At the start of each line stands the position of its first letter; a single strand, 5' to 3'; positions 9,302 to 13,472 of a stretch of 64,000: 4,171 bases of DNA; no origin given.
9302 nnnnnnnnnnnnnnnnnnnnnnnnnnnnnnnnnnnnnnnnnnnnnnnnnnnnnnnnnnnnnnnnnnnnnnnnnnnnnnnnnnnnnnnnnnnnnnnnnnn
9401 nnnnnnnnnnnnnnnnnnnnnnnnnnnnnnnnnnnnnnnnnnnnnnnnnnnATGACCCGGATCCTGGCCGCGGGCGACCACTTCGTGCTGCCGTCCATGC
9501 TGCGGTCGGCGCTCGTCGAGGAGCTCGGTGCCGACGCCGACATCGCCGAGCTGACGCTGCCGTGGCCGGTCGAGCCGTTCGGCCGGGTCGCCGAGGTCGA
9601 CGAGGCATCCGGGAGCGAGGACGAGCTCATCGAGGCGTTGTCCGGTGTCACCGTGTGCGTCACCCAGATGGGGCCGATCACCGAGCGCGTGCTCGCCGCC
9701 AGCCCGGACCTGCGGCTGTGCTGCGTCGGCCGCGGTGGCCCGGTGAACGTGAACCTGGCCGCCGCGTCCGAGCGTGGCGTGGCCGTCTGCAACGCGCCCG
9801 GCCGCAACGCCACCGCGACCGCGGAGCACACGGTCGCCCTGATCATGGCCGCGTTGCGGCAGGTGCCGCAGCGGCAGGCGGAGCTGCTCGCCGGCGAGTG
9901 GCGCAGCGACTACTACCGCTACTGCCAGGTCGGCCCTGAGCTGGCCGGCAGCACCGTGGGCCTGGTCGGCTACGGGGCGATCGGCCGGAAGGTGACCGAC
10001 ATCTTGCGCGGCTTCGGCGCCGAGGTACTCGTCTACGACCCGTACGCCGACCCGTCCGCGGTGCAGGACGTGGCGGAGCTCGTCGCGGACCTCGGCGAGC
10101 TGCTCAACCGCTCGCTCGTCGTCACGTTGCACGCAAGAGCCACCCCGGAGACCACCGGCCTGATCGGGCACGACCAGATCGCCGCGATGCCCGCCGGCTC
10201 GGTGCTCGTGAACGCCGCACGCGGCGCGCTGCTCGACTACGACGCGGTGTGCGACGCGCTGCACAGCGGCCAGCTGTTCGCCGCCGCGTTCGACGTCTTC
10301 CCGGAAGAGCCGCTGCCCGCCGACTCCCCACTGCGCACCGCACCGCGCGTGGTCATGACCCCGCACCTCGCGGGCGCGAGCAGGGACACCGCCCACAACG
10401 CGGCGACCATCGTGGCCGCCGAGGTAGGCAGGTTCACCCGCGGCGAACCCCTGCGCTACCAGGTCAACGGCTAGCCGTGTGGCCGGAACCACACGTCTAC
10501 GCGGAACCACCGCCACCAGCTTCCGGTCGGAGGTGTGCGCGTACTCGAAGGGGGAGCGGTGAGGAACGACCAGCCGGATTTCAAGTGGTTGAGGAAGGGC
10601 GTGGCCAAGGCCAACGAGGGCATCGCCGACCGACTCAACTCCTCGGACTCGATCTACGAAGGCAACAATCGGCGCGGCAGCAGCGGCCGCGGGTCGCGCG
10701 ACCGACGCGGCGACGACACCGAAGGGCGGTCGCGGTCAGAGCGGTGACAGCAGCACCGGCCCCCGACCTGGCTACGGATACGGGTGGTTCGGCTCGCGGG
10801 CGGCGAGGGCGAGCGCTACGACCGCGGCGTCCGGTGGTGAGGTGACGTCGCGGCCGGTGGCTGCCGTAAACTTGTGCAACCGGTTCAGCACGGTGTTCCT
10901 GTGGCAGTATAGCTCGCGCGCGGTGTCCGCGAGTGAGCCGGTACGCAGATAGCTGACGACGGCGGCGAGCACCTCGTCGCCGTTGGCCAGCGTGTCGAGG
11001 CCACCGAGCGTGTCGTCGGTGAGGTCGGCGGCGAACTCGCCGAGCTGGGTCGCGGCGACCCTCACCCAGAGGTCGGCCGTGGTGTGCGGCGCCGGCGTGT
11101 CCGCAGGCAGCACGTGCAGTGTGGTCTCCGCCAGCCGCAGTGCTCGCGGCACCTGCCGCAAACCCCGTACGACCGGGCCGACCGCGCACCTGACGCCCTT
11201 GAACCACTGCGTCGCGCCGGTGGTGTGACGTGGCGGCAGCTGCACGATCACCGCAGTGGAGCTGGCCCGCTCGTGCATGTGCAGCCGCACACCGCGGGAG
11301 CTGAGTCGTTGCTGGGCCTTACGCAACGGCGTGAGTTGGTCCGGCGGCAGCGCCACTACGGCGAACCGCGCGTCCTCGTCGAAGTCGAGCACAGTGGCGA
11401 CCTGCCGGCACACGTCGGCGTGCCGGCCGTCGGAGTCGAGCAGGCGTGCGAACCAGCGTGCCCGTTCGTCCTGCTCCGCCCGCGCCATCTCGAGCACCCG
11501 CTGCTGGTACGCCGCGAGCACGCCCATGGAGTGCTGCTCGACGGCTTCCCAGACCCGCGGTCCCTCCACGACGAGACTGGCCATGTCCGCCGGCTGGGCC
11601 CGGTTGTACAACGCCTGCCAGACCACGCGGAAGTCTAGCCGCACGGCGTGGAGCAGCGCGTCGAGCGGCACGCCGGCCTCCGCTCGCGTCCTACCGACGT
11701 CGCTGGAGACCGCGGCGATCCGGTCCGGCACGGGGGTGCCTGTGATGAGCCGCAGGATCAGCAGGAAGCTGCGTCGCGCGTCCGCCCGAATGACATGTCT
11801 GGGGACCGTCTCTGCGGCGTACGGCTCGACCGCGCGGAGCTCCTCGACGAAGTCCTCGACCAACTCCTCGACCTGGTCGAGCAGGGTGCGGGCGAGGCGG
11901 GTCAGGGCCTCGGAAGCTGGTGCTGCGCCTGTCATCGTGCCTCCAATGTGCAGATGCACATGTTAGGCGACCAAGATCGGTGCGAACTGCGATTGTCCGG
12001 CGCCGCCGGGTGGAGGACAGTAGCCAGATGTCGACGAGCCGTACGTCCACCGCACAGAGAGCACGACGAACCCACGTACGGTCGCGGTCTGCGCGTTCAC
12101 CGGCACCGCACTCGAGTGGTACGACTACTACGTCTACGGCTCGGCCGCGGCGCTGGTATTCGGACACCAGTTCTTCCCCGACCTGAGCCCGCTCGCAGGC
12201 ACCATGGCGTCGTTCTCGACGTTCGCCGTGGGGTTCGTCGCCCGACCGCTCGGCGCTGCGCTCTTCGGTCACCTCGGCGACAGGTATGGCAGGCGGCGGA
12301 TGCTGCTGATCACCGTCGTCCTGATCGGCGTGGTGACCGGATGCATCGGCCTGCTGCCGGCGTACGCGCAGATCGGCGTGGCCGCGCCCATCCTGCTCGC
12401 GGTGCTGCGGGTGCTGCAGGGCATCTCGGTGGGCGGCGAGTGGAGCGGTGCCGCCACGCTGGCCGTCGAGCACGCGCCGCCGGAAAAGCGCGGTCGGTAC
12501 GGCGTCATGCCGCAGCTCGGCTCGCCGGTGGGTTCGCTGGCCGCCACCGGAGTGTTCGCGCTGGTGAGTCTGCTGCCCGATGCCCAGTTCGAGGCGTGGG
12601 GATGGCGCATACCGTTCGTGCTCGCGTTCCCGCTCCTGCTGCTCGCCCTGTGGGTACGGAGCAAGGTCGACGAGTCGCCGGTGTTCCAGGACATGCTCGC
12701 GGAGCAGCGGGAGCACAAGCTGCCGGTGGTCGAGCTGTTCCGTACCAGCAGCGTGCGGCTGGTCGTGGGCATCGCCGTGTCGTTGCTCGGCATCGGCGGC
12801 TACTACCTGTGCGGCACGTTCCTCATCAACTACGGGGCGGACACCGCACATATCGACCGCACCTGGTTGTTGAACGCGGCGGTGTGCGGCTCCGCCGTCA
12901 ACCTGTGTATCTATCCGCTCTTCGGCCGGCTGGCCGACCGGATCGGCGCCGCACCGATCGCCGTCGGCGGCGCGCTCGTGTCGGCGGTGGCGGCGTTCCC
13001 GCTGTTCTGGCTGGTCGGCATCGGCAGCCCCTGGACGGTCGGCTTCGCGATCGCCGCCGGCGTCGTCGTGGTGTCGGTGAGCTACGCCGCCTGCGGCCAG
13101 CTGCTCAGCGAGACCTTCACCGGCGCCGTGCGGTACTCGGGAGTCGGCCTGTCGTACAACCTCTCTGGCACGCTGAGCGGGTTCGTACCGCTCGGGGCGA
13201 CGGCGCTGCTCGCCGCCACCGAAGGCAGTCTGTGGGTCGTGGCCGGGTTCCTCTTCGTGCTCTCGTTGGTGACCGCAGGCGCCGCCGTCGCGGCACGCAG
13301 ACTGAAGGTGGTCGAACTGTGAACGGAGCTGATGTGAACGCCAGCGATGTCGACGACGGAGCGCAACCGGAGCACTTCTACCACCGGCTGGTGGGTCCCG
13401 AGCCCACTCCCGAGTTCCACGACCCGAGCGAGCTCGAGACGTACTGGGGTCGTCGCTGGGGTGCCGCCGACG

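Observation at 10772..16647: Accessory-less urease (gamma-beta fusion + alpha) in one operon with a guanidino-modifying enzyme and an MFS transporter under a PucR regulator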

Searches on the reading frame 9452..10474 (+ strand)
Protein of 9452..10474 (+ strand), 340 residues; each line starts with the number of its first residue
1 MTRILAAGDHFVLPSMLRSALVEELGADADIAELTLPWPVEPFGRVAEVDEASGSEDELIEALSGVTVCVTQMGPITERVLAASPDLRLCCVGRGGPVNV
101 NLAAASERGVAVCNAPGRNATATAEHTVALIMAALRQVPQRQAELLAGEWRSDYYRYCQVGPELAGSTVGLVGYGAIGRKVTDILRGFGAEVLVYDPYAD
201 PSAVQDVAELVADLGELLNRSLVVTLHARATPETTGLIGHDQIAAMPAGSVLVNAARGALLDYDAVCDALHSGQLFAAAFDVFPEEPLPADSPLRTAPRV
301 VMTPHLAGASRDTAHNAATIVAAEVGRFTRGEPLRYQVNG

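Call 5: search_protein_families(library=pfam, proteins=[window:9452-10474:+])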
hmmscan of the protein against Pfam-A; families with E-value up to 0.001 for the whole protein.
window:9452-10474:+ (340 aa): 2 families
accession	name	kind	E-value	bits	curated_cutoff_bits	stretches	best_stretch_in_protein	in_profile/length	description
PF02826.25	2-Hacid_dh_C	-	8.4e-54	182.1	25.1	1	128-307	1-178/178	D-isomer specific 2-hydroxyacid dehydrogenase, NAD binding domain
PF00389.36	2-Hacid_dh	-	2.4e-19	69.8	24.6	1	53-339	27-134/134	D-isomer specific 2-hydroxyacid dehydrogenase, catalytic domain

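Call 24: search_protein_families(library=ncbifam, proteins=[window:9452-10474:+], max_evalue=1e-10)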
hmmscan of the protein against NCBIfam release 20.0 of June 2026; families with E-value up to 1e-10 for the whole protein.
window:9452-10474:+ (340 aa): 21 families
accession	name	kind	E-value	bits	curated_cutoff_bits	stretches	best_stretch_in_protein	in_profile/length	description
TIGR01327.1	PGDH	equivalog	3.7e-68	230.6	454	1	53-339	28-311/525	phosphoglycerate dehydrogenase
NF005069.0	PRK06487.1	equivalog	1.2e-55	188.9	448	1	54-335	37-317/320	2-hydroxyacid dehydrogenase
NF008759.0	PRK11790.1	equivalog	6.4e-53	179.9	404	1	50-329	39-317/410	phosphoglycerate dehydrogenase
NF009714.1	PRK13243.1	equivalog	2.6e-50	171.6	455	1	53-332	33-316/332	glyoxylate reductase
NF006263.0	PRK08410.1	equivalog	4.8e-40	137.9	389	1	54-330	31-308/311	D-2-hydroxyacid dehydrogenase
NF005750.0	PRK07574.1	equivalog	6.6e-39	134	329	1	76-335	104-363/386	NAD-dependent formate dehydrogenase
NF005387.0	PRK06932.1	equivalog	1.1e-37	129.7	492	1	51-317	30-298/314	2-hydroxyacid dehydrogenase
NF041369.1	Dhydh_Halo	equivalog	1.9e-36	125.9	400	1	99-338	68-304/305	D-2-hydroxyacid dehydrogenase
NF011938.0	PRK15409.1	equivalog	3.2e-35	121.7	492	1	59-320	39-300/324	glyoxylate/hydroxypyruvate reductase GhrB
NF000492.1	vanH_gen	exception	6.6e-30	104.3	540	1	43-284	21-253/312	D-lactate dehydrogenase VanH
NF001309.0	PRK00257.1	equivalog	2.3e-26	92.7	434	1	161-330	111-279/379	4-phosphoerythronate dehydrogenase PdxB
NF006374.0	PRK08605.1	subfamily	2.7e-25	89.2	356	1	67-286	48-266/332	D-lactate dehydrogenase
NF000128.1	vanH-Sc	exception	5.2e-25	88.3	650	1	42-285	40-274/337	D-lactate dehydrogenase VanH-Sc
NF000371.1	vanH_Agroup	exception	1.4e-24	86.9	700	1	96-285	81-259/322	VanH-A/VanH-Pt family D-lactate dehydrogenase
NF012013.0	PRK15469.1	equivalog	1.3e-23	83.5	403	1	167-339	137-307/312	glyoxylate/hydroxypyruvate reductase GhrA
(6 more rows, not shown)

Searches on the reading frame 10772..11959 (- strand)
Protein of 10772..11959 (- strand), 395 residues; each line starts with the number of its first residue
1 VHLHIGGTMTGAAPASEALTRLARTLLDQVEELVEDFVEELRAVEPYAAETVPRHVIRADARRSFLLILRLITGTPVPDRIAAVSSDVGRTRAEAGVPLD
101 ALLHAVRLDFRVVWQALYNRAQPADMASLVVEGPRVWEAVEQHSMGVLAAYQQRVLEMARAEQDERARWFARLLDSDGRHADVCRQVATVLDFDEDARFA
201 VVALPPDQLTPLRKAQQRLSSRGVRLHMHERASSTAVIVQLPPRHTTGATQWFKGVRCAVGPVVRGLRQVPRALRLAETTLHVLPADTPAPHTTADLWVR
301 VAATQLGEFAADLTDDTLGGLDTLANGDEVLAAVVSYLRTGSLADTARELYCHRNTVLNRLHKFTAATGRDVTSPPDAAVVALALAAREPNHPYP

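Call 5: search_protein_families(library=pfam, proteins=[window:10772-11959:-])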
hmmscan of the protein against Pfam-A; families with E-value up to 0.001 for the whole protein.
window:10772-11959:- (395 aa): 2 families
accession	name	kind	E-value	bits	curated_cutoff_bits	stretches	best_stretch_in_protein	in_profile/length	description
PF13556.12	HTH_30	-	1.6e-14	53.8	27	1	332-387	3-59/59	PucR C-terminal helix-turn-helix domain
PF17853.6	GGDEF_2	-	1.7e-08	35.1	24.5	1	185-283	9-116/116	GGDEF-like domain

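Call 6: search_protein_families(library=ncbifam, proteins=[window:10772-11959:-], max_evalue=0.001)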
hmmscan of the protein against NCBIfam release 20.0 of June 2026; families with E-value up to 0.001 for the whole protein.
window:10772-11959:- (395 aa): 3 families
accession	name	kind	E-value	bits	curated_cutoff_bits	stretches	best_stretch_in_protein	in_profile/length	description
NF045769.1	TransActPmfR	equivalog_domain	0.00048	18.8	800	1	335-387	408-461/470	transcciptional activator PmfR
NF050824.1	TransRegRv1453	equivalog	0.00061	18.7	600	0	73-386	72-395/404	Rv1453 family transcriptional regulator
NF008550.0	PRK11477.1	equivalog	0.00063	18.7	612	1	256-385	246-379/385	CdaR family transcriptional regulator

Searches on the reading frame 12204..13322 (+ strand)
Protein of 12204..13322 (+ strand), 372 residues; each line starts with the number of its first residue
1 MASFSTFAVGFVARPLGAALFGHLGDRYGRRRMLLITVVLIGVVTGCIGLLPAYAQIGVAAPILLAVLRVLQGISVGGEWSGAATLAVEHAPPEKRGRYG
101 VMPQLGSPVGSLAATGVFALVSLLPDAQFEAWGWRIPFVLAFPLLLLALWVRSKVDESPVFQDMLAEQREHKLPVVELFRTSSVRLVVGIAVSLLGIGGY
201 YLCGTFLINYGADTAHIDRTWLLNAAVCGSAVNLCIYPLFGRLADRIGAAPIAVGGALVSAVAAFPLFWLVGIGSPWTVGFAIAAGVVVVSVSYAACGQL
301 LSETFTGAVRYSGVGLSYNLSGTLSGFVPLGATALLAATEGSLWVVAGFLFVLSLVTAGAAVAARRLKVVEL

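Call 5: search_protein_families(library=pfam, proteins=[window:12204-13322:+])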
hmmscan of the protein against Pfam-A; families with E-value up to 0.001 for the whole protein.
window:12204-13322:+ (372 aa): 2 families
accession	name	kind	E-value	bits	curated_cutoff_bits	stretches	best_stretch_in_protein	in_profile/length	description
PF07690.21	MFS_1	-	3.1e-30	105.7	33.4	1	8-326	39-343/347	Major Facilitator Superfamily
PF00083.30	Sugar_tr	-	2.8e-27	96.1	22.3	1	7-162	52-198/452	Sugar (and other) transporter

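Call 6: search_protein_families(library=ncbifam, proteins=[window:12204-13322:+], max_evalue=0.001)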
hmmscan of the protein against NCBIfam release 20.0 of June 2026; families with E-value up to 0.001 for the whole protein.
window:12204-13322:+ (372 aa): 21 families
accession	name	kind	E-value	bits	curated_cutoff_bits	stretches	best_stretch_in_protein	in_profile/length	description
TIGR00883.1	2A0106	subfamily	5.6e-96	322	443.45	1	1-356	35-398/400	metabolite/H+ symporter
NF007414.0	PRK09952.1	equivalog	3.5e-81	273.2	538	1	1-364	64-432/438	shikimate transporter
NF007927.0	PRK10642.1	equivalog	1.2e-59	202.5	544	1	2-359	67-433/500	glycine betaine/L-proline transporter ProP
NF011656.1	PRK15075.1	subfamily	3.9e-45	154.5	445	1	1-342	48-390/419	tricarballylate/proton symporter TcuC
NF007710.0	PRK10406.1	subfamily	6.1e-42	144.2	550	1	5-326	67-386/432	MFS family transporter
TIGR00891.1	2A0112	subfamily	1.1e-24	87.2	552.9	1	8-184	54-217/405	sialate:H+ symport family MFS transporter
NF008963.0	PRK12307.1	equivalog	2.8e-23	82.8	637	1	8-356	60-403/426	MFS transporter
NF003024.0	PRK03893.1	subfamily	1.2e-21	77.1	604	1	7-208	62-246/497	sialate:H+ symport family MFS transporter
TIGR00895.1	2A0115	subfamily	1.6e-16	60.2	418.55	1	14-163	65-200/398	aromatic acid/H+ symport family MFS transporter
TIGR00898.1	2A0119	subfamily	5.6e-13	48.5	550.75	1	5-159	133-266/506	cation transport protein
TIGR00879.1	SP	subfamily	3.5e-11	42.3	237.8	1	12-161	110-250/510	sugar porter family MFS transporter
TIGR00894.1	2A0114euk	subfamily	9.7e-09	34.3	626.45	1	21-121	96-190/465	Na(+)-dependent inorganic phosphate cotransporter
NF008586.0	PRK11551.1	equivalog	1.3e-08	34.3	410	1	7-365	56-397/406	3-(3-hydroxy-phenyl)propionate transporter MhpT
NF052357.1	GlucTporGlcPStph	equivalog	9.6e-08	31.2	750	1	15-159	56-185/445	glucose transporter GlcP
NF000095.1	tet_MFS_OtrB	exception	1.2e-06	27.4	999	1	12-300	71-343/563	oxytetracycline resistance efflux MFS transporter OtrB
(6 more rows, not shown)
